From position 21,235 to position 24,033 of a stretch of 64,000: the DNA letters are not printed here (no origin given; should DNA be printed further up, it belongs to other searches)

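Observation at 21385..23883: Receptor-type class III cyclase-homology protein with catalytic-site substitutions (possible pseudo-cyclase sensor)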

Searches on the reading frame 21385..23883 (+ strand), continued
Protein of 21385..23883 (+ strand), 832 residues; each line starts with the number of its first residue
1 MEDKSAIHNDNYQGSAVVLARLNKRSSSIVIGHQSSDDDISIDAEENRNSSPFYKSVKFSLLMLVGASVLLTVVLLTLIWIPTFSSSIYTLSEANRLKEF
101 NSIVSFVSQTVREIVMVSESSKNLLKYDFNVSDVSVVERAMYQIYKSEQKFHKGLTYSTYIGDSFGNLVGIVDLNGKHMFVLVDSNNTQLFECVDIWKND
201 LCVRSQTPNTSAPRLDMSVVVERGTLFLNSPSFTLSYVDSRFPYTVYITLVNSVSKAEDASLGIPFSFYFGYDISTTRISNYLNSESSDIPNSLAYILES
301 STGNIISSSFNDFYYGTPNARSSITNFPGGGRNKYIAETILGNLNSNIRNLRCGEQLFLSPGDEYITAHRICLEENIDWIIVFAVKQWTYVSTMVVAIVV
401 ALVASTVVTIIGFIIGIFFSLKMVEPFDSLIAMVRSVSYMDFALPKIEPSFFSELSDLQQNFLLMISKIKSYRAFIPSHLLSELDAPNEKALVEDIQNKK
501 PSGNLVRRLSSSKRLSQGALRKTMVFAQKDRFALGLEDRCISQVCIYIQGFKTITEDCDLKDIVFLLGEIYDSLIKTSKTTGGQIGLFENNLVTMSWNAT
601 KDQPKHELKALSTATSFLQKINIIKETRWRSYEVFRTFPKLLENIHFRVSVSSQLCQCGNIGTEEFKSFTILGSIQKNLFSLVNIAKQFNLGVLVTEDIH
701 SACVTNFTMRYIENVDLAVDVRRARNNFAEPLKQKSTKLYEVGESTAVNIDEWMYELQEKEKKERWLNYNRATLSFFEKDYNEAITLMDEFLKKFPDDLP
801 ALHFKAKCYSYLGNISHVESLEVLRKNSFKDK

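Call 25: search_solved_structures(query=A2, max_evalue=1, show_alignments=3)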
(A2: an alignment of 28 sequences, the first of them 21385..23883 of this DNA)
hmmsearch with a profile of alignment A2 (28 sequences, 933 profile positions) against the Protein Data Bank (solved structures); distinct sequences matched with E-value up to 1: 84 (the best 60 are shown).
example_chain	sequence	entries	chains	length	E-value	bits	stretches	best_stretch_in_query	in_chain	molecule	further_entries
2w01_A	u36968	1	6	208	1.3e-15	59.8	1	666-796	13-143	ADENYLATE CYCLASE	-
3r5g_A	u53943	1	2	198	2.8e-15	58.7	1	664-828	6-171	CyaB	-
6fht_A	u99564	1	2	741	9.7e-15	56.9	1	665-795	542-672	Bacteriophytochrome,Adenylate cyclase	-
1wc1_A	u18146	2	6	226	2.3e-10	42.4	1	642-803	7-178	ADENYLATE CYCLASE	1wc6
1wc0_A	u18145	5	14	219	4.7e-09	38.1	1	666-803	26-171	ADENYLATE CYCLASE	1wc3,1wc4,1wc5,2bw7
5mbg_A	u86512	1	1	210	1.7e-07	32.9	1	677-850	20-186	Beta subunit of photoactivated adenylyl cyclase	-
6ao9_A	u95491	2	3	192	1.9e-07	32.8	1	666-839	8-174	Bacterio-rhodopsin/guanylyl cyclase 1 fusion protein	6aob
5x4t_A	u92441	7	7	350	3.1e-07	32.1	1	675-847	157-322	Photoactivated adenylyl cyclase | Family 3 adenylate cyclase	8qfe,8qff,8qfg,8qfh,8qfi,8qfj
9f1z_A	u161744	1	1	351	3.1e-07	32.1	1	675-846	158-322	Family 3 adenylate cyclase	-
5x4u_A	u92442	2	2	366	3.4e-07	32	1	675-846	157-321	Photoactivated adenylyl cyclase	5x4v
4yus_A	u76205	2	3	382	3.7e-07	31.8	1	675-846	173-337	Family 3 adenylate cyclase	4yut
9f1w_A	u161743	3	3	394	4e-07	31.7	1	675-846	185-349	Family 3 adenylate cyclase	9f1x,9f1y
6aoa_A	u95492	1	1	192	4.3e-07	31.6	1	666-839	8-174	Bacterio-rhodopsin/guanylyl cyclase 1 fusion protein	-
5mbj_A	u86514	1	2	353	6.9e-07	30.9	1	677-849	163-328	Beta subunit of photoactivated adenylyl cyclase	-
5m27_A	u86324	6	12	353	6.9e-07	30.9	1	677-849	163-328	Beta subunit of photoactivated adenylyl cyclase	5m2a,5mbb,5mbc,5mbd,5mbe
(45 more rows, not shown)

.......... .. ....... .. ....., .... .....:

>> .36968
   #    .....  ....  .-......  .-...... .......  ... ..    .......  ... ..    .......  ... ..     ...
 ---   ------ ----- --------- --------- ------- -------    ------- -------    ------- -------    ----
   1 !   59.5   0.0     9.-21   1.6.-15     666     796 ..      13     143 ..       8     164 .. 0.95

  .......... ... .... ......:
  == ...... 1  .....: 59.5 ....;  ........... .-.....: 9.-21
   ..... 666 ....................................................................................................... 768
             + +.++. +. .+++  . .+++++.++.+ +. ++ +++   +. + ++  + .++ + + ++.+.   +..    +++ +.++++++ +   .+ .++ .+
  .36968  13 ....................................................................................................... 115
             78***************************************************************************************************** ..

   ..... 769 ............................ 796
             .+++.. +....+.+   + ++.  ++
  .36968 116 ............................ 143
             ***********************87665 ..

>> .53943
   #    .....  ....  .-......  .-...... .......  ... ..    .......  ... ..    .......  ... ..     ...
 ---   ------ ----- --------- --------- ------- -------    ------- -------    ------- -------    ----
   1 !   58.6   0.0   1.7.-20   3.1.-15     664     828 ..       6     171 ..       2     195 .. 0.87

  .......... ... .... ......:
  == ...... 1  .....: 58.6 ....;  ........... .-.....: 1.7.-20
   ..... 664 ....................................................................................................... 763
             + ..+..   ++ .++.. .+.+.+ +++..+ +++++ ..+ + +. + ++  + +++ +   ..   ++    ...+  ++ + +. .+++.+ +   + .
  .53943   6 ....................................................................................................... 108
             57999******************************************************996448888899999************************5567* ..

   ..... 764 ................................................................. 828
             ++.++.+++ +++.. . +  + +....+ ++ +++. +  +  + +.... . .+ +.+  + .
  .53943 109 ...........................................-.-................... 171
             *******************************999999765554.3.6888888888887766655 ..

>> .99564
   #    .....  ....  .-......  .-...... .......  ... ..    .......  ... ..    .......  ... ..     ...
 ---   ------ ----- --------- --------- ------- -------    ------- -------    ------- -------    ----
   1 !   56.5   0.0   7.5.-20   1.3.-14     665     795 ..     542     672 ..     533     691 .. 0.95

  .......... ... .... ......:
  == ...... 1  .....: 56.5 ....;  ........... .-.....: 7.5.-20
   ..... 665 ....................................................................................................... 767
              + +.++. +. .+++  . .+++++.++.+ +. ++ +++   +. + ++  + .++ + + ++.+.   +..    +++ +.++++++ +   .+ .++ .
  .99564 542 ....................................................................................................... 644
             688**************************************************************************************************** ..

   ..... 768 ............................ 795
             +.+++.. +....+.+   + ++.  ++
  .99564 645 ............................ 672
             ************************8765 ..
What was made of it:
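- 21640..22548 (+): Extracellular double-Cache (dCache) sensor domain (res ~86-388). Call 25: the family profile hits Mlp24/Mlp37 at E ~5e-3.
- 22978..23628 (+): Class III cyclase-homology domain, catalytically degenerate (res ~532-748). Call 25: profile E 1.3e-15 to Cya2, 2.8e-15 to CyaB, 2e-10 to CyaC.
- On Class III nucleotidyl cyclase (cyclase-homology domain superfamily): The family profile gives E 1.3e-15 to 2e-10 against solved cyclases (call 25).
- On dCache_1-type extracellular sensor domain: The family profile matches Mlp24/Mlp37 at E ~5e-3 (call 25).
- Checked: The family profile matches solved cyclases at E 1e-15 (call 25).
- The family profile matches PDB cyclases at E 1e-15: call 25.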

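Call 26: search_protein_families(library=pfam, alignment_id=A2, max_evalue=0.01)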
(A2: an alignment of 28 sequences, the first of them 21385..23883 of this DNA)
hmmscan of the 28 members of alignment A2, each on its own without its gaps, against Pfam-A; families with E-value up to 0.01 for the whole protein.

A. member 1, window:21385-23883:+ (832 aa): 0 families

B. families by the number of members that match (of 28 scanned): 16 families
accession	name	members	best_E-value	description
PF00211.25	Guanylate_cyc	10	2.5e-10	Adenylate and Guanylate cyclase catalytic domain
PF12796.13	Ank_2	9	1.4e-41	Ankyrin repeats (3 copies)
PF00023.36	Ank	9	5.3e-26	Ankyrin repeat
PF13637.12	Ank_4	9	5.7e-22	Ankyrin repeats (many copies)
PF13606.12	Ank_3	9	4.4e-21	Ankyrin repeat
PF13857.12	Ank_5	9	1.9e-17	Ankyrin repeats (many copies)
PF24521.3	Ank_KRIT1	4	3.9e-06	KRIT1 ankyrin-repeats domain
PF22673.2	MCP-like_PDC_1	4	6.6e-05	Methyl-accepting chemotaxis protein-like, first PDC sensor domain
PF14853.12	Fis1_TPR_C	1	0.00024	Fis1 C-terminal tetratricopeptide repeat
PF07160.18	SKA1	1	0.0014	Spindle and kinetochore-associated protein 1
PF09976.15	TPR_21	1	0.0037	Tetratricopeptide repeat-like domain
PF12895.13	ANAPC3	1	0.0075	Anaphase-promoting complex, cyclosome, subunit 3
PF00069.31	Pkinase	1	0.0075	Protein kinase domain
PF10018.14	Med4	1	0.0081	Vitamin-D-receptor interacting Mediator subunit 4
PF13428.12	TPR_14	1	0.0095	Tetratricopeptide repeat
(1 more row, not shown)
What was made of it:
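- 21640..22548 (+): Call 26: Pfam MCP-like_PDC_1 in 4 family members.
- On Class III nucleotidyl cyclase (cyclase-homology domain superfamily): Pfam Guanylate_cyc hits 10 of 28 family members (call 26).
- On dCache_1-type extracellular sensor domain: MCP-like_PDC_1 matches 4 of 28 family members, best E 6.6e-5 (call 26).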

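Call 28: find_homologous_proteins(query=A2, max_evalue=0.00001)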
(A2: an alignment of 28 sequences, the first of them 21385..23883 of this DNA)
Query A2 (28 sequences) (832 aa, profile of the alignment): 8 proteins with E <= 0.00001 among 8000 candidates.
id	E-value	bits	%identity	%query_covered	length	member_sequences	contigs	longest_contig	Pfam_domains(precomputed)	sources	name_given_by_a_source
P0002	1.4e-285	968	51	95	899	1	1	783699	-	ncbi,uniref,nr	ncbi:hypothetical protein C9374_012393 [Naegleria lovaniensis]|uniref:Uncharacterized protein n=1 Ta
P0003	9.2e-284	962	50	95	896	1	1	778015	-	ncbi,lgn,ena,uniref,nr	ncbi:hypothetical protein FDP41_002549 [Naegleria fowleri]|uniref:Guanylate cyclase domain-containin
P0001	4.7e-266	904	100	100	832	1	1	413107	-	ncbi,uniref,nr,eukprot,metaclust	ncbi:predicted protein [Naegleria gruberi]|uniref:Predicted protein n=1 Tax=Naegleria gruberi TaxID=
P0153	2.7e-27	113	18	37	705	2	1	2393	PF02743.25,PF00211.26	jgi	jgi:adenylate cyclase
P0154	1.2e-21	95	22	23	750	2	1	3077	PF05226.17,PF00211.26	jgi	-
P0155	9.3e-11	59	19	18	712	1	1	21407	PF05226.17,PF00211.26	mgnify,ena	mgnify:CR=1 FL=1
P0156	1.1e-8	52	-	-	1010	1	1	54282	PF00515.35,PF13424.13,PF00211.26,PF13191.13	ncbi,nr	ncbi:MAG TPA: adenylate/guanylate cyclase domain-containing protein [Solirubrobacterales bacterium]|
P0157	5.7e-6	43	19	14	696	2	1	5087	PF00672.31,PF02743.25,PF00211.26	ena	-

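Call 37: list_cluster_members(proteins=[P0007, P0008, P0011, P0014, P0016, P0050, P0065, P0071, P0075, P0081])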
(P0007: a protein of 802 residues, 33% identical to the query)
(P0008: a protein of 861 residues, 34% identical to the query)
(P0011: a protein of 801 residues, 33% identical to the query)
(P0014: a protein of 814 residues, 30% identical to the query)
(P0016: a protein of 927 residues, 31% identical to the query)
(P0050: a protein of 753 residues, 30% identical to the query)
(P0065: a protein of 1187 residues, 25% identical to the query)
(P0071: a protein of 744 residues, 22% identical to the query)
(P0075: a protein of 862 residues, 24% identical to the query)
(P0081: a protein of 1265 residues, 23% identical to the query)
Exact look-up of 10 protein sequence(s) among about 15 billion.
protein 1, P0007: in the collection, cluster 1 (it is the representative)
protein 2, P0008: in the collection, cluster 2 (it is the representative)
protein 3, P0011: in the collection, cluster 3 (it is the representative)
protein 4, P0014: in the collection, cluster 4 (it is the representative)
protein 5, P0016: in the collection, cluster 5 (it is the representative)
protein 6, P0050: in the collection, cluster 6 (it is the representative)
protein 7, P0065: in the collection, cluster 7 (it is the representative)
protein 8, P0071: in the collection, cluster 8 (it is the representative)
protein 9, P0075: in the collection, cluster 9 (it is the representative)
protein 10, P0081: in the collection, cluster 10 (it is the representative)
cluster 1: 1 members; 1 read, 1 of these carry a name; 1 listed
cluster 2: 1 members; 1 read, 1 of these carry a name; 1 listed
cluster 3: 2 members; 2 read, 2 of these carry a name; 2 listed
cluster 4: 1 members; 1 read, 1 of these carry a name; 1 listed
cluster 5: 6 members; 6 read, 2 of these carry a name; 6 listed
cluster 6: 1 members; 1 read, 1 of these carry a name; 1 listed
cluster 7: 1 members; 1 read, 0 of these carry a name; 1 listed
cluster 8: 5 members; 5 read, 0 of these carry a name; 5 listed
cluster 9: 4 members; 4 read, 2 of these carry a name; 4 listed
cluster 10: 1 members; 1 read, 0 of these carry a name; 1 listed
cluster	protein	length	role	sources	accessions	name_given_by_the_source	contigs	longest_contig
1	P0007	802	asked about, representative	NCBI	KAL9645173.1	hypothetical protein ABK040_002375 [Willaertia magna]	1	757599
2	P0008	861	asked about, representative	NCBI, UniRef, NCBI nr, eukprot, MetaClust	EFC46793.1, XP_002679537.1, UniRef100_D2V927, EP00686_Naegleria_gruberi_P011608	predicted protein [Naegleria gruberi] | Predicted protein n=1 Tax=Naegleria gruberi TaxID=5762 RepID=D2V927_NAEGR | uncharacterized protein NAEGRDRAFT_47650 [Naegleria gruberi]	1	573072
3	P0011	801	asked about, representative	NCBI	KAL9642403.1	hypothetical protein ABK040_014246 [Willaertia magna]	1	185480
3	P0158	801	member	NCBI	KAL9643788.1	hypothetical protein ABK040_016090 [Willaertia magna]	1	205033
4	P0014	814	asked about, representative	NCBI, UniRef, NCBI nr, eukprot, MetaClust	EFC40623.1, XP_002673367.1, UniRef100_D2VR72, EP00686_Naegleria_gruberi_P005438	adenylate/guanylate cyclase [Naegleria gruberi] | Adenylate/guanylate cyclase n=1 Tax=Naegleria gruberi TaxID=5762 RepID=D2VR72_NAEGR | XP_002673367.1 adenylate/guanylate cyclase [Naegleria gruberi strain NEG-M]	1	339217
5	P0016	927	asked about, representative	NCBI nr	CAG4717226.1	unnamed protein product [Naegleria fowleri]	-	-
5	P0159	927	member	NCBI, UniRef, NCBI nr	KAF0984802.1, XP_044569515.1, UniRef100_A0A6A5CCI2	hypothetical protein FDP41_000701 [Naegleria fowleri] | Uncharacterized protein n=1 Tax=Naegleria fowleri TaxID=5763 RepID=A0A6A5CCI2_NAEFO | uncharacterized protein FDP41_000701 [Naegleria fowleri]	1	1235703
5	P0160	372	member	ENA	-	-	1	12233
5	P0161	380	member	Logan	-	-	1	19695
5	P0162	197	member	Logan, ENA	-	-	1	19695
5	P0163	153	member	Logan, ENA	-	-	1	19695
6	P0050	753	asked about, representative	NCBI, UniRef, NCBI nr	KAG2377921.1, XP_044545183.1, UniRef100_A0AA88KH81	hypothetical protein C9374_009006 [Naegleria lovaniensis] | Guanylate cyclase domain-containing protein n=1 Tax=Naegleria lovaniensis TaxID=51637 ... | uncharacterized protein C9374_009006 [Naegleria lovaniensis]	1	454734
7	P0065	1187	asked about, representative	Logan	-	-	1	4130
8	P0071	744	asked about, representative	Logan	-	-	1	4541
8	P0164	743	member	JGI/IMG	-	-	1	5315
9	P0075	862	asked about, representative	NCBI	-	-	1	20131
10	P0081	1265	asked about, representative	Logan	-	-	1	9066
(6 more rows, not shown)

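Call 41: predict_structure(alignment_id=A3)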
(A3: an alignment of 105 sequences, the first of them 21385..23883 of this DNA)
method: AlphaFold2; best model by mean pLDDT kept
length: 832 residues; sequences in the alignment: 105
mean_pLDDT: 85.5   pTM: 0.59
mean pLDDT of the five models: 85.5, 85.4, 84.1, 84.1, 83.8
residues with pLDDT >= 90: 525; 70-90: 189; 50-70: 28; < 50: 90
segments of 3 or more residues with pLDDT < 50: 1-50, 489-527
pLDDT, mean of each block of 10 residues (from residue 1): 31 32 32 34 42 71 85 90 90 94 97 97 90 94 96 94 97 96 97 96 96 95 96 95 94 93 94 96 96 96 96 86 88 95 96 98 97 97 95 88 88 85 85 83 81 88 85 73 63 43 37 37 45 83 98 96 94 94 93 96 95 97 96 94 97 95 84 96 97 98 97 95 68 92 89 80 92 97 97 96 95 86 78 47
secondary structure, 60 per line:
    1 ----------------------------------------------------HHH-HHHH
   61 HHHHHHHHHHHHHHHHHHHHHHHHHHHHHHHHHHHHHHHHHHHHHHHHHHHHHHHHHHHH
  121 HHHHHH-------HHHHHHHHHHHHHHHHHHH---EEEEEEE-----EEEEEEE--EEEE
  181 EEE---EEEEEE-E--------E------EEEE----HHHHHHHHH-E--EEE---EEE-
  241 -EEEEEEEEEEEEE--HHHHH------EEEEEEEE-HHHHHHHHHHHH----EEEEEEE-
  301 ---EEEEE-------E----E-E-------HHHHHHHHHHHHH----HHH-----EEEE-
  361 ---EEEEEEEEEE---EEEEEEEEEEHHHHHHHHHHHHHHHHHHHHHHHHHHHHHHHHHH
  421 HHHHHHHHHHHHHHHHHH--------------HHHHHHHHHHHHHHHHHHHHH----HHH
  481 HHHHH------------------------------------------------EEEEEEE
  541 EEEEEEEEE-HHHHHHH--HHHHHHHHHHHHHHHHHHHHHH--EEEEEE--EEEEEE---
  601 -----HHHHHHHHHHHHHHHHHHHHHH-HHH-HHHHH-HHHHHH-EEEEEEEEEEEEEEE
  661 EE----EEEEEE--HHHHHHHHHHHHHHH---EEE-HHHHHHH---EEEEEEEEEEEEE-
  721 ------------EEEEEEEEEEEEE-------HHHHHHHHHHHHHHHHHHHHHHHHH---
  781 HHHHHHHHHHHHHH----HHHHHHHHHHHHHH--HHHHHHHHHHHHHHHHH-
elements in order (helices of 4 or more, strands of 3 or more residues): H57-126 H134-152 E156-162 E168-174 E177-183 E187-192 E210-213 H218-226 E231-233 E237-239 E242-254 H257-261 E268-275 H277-288 E293-299 E304-308 H331-343 E356-359 E364-373 E377-386 H387-438 H453-473 H478-485 E534-549 H551-557 H560-581 E584-589 E592-597 H606-627 H633-637 H639-644 E646-662 E667-672 H675-689 E693-695 H697-703 E707-719 E733-745 H753-777 H781-794 H799-812 H815-831
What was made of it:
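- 21385..21549 (+): N-terminal cytoplasmic segment (res 1-55), predicted disordered. Call 41: pLDDT below 50 for residues 1-50.
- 21550..21639 (+): TM1 / signal anchor (res ~56-85). Call 41: continuous helix 57-126 running into the ectodomain.
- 21640..22548 (+): Call 41: pLDDT 90-97.
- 22549..22644 (+): TM2 (res ~389-420). Call 41 (helix 387-438, continuous into HAMP AS1).
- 22645..22794 (+): HAMP domain (res ~421-470): helix, connector, helix, with conserved P426, E454, Q459, F462 and M465. Call 41: helices 387-438 and 453-473.
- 22840..22977 (+): Disordered Ser/Lys/Arg-rich insertion between the transducer element and beta1 of the CHD (res 486-531). Call 41: pLDDT below 50 for 489-527.
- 23020..23043 (+): Former metal-site motif 1: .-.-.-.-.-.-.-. 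(res 546-553); D1 is replaced by Y547. Call 41: the end of beta1 (534-549) and start of alpha1 (551) match the canonical topology.
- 23629..23880 (+): C-terminal helical TPR-like tail (res 749-832), opening with the conserved D-E-W-M-Y-E-L. Call 41: four helices (753-777, 781-794, 799-812, 815-831).
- On dCache_1-type extracellular sensor domain: AF2 secondary structure and pLDDT 90-97 (call 41).
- On HAMP domain: Helices 387-438 and 453-473 (call 41).
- On Tetratricopeptide repeat (TPR): Four predicted helices (call 41).
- AF2 model at pLDDT 85.5: call 41. The AF2 model is confident (call 41).
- Tried and rejected: The 105-sequence alignment was needed (call 41).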
